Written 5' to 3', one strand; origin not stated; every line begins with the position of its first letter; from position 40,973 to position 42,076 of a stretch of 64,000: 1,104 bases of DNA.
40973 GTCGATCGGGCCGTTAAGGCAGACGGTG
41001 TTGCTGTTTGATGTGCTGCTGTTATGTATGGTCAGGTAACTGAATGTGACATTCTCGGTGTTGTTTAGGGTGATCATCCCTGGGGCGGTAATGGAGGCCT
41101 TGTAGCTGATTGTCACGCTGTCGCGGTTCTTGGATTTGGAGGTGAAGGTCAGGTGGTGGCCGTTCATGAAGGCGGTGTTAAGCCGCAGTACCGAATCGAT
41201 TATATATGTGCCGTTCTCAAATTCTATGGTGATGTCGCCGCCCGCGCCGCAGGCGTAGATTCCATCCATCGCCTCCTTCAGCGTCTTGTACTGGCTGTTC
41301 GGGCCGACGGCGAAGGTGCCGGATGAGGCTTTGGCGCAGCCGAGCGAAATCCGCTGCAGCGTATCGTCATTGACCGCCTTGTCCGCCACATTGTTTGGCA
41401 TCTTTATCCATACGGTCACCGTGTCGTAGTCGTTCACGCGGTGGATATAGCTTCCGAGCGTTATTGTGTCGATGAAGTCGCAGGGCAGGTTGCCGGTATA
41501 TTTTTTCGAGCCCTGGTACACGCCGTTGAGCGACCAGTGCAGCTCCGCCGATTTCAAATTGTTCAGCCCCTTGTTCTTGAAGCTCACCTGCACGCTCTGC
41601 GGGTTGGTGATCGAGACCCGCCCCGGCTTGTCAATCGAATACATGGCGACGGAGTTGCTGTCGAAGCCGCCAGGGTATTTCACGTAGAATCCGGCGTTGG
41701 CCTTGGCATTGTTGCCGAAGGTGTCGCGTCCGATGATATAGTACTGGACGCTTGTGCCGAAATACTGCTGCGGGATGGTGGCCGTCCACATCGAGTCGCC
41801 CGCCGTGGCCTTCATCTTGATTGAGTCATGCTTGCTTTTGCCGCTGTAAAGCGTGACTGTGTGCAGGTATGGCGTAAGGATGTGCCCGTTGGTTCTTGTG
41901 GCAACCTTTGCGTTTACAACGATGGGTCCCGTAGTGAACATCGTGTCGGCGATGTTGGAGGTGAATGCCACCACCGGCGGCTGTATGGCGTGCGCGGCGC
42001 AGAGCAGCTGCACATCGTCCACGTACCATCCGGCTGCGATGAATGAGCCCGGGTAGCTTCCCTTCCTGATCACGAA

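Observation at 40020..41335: The first beta-helix cassette of paralog B reappears in paralog D rather than in its tandem twin A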

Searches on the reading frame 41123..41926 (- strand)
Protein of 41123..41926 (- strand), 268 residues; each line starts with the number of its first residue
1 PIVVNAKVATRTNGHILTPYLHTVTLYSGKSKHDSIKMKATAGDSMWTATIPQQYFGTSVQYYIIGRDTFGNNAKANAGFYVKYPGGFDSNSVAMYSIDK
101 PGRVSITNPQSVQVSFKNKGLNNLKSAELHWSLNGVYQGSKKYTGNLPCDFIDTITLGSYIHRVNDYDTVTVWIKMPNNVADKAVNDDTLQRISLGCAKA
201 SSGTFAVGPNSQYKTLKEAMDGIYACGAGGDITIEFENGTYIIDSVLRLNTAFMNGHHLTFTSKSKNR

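Call 56: find_related_loci(query=A4, collection=metagenome_contigs, flank=6000)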
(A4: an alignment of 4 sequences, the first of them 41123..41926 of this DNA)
Query A4 (268 aa) in metagenome_contigs; peptide patterns used: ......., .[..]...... (x = any residue, [..] = any of these).
218 stretches matched a pattern; 4 encode a relative of the query (tblastn E <= 1e-3); 4 distinct loci.
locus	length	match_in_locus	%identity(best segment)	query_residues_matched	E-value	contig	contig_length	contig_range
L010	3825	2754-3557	83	1-268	1e-162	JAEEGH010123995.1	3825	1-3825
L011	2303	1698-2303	99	1-202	1e-143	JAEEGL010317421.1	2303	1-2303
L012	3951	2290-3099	44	1-267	1e-77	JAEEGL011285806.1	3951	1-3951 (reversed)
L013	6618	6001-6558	40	86-267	4e-35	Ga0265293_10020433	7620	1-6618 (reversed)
